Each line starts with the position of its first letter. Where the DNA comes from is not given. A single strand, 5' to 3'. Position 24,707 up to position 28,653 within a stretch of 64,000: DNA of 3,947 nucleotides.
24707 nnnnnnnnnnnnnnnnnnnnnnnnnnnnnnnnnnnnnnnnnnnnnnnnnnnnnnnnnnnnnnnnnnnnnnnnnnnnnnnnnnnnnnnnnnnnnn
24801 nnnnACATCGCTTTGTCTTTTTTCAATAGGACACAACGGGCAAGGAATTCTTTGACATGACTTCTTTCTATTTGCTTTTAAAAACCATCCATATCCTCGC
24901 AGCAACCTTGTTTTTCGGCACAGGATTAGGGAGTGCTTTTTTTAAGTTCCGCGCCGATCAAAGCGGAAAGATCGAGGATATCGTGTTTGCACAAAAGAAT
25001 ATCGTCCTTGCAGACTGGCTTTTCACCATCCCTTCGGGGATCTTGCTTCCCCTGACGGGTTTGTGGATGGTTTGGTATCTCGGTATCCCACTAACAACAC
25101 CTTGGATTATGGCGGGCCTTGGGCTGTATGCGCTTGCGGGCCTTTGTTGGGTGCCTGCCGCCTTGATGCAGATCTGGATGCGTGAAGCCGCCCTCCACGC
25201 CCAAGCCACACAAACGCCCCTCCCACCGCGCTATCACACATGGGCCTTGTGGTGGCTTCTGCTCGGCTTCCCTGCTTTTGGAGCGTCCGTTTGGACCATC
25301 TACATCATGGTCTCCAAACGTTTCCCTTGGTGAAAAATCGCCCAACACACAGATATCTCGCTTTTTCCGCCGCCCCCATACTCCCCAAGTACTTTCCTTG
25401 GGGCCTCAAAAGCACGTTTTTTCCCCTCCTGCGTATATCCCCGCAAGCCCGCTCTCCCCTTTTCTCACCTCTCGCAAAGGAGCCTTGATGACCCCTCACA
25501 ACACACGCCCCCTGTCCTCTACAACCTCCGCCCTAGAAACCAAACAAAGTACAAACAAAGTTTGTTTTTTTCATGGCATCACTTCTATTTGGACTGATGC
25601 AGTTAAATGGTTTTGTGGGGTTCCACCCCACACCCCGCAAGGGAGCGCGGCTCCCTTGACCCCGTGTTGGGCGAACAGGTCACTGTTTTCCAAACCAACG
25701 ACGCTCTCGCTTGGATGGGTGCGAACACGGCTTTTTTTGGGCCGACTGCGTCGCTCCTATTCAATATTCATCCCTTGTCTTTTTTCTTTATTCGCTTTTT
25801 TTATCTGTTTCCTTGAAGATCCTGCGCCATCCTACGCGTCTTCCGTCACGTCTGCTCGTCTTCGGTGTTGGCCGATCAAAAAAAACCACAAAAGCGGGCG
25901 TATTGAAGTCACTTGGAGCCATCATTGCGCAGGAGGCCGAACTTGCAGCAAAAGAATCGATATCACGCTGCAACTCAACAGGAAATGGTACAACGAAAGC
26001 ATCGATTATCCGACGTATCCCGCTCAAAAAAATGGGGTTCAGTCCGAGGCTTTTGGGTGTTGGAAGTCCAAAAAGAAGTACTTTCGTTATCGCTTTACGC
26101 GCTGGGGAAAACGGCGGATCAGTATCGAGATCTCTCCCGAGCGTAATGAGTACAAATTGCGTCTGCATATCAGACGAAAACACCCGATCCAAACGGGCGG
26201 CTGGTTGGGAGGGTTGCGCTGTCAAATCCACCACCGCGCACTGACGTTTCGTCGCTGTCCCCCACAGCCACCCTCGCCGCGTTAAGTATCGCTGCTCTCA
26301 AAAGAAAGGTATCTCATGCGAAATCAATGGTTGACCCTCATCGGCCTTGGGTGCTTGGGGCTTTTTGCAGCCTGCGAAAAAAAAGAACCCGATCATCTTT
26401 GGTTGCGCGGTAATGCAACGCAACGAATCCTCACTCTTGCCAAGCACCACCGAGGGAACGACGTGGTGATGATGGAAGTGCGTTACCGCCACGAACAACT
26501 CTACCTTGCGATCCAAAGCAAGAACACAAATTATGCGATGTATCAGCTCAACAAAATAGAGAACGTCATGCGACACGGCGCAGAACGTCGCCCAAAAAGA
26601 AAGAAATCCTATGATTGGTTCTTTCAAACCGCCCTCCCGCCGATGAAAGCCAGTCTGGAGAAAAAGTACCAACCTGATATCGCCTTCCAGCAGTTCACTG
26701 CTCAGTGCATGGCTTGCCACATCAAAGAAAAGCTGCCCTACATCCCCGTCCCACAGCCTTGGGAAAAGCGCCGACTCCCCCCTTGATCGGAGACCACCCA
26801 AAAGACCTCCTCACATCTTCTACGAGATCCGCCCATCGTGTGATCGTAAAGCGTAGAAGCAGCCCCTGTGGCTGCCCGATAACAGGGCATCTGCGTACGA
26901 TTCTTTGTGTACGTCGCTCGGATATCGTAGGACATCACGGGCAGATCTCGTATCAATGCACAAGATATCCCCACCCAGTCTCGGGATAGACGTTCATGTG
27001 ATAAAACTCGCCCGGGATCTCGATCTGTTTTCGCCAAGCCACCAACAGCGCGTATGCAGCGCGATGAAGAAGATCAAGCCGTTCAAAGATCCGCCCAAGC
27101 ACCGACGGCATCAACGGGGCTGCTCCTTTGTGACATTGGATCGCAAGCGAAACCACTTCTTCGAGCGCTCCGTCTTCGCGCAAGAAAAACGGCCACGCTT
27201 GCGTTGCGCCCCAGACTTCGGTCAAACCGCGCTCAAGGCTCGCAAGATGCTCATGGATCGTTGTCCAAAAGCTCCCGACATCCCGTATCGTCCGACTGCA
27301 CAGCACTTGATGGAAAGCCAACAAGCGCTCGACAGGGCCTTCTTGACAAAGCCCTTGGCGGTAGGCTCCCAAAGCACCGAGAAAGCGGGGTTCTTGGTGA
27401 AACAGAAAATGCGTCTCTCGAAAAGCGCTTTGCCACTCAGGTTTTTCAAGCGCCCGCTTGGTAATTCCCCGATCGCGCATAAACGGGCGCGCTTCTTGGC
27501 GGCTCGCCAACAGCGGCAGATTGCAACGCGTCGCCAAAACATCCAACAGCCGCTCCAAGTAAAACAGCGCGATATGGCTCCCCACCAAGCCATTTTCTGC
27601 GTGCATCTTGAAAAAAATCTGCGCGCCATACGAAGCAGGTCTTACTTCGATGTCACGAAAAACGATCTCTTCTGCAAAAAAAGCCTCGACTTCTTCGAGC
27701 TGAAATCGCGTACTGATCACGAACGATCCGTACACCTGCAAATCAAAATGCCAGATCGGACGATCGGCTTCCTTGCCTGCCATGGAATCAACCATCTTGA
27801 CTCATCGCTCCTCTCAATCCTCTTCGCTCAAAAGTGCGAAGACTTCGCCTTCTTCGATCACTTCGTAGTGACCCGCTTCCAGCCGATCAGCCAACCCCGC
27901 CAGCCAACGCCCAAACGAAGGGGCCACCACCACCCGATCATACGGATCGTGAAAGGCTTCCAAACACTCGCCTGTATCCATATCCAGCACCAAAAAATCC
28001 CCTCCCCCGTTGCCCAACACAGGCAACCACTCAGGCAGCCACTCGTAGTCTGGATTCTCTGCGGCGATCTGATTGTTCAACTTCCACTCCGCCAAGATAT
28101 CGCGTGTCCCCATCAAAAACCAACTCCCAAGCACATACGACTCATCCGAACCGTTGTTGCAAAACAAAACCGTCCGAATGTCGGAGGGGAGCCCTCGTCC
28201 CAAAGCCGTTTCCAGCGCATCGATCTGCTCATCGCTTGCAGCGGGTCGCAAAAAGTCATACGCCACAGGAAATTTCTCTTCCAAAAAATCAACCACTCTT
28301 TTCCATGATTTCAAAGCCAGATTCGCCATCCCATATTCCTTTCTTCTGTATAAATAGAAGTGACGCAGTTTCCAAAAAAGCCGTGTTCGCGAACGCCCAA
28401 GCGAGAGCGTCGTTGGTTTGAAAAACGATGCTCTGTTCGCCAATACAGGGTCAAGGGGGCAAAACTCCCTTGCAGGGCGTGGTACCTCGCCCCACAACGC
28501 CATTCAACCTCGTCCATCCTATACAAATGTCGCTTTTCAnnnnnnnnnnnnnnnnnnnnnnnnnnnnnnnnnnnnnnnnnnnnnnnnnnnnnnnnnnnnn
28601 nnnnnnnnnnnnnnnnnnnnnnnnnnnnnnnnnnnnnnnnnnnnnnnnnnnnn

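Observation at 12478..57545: Family of ~120-bp structured intergenic repeats always co-oriented with the downstream gene (candidate cis-regulatory RNA element or REP/MITE)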

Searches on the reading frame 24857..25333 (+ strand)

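Call 11: search_protein_families(library=pfam, proteins=[window:24857-25333:+], max_evalue=0.01)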
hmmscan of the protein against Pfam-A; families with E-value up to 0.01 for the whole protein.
window:24857-25333:+ (158 aa): 1 family
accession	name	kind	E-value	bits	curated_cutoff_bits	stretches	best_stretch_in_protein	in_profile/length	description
PF10027.14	DUF2269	-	6.1e-48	163.1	28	1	7-154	2-149/150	Predicted integral membrane protein (DUF2269)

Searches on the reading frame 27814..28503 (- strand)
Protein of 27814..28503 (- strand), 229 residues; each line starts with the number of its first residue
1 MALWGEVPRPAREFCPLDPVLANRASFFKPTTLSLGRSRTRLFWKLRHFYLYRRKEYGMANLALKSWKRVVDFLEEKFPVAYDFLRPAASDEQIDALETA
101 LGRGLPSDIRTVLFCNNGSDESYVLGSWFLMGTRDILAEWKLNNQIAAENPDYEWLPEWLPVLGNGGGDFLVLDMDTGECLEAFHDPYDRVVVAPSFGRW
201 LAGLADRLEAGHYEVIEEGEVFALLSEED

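Call 11: search_protein_families(library=pfam, proteins=[window:27814-28503:-], max_evalue=0.01)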
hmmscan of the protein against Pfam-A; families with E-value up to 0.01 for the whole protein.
window:27814-28503:- (229 aa): 2 families
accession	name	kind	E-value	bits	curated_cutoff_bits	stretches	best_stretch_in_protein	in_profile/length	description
PF09346.15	SMI1_KNR4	-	1.5e-15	58.4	25.4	1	89-202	2-124/125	SMI1 / KNR4 family (SUKH-1)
PF14568.11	SUKH_6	-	0.0016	19.4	27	1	91-201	1-119/119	SMI1-KNR4 cell-wall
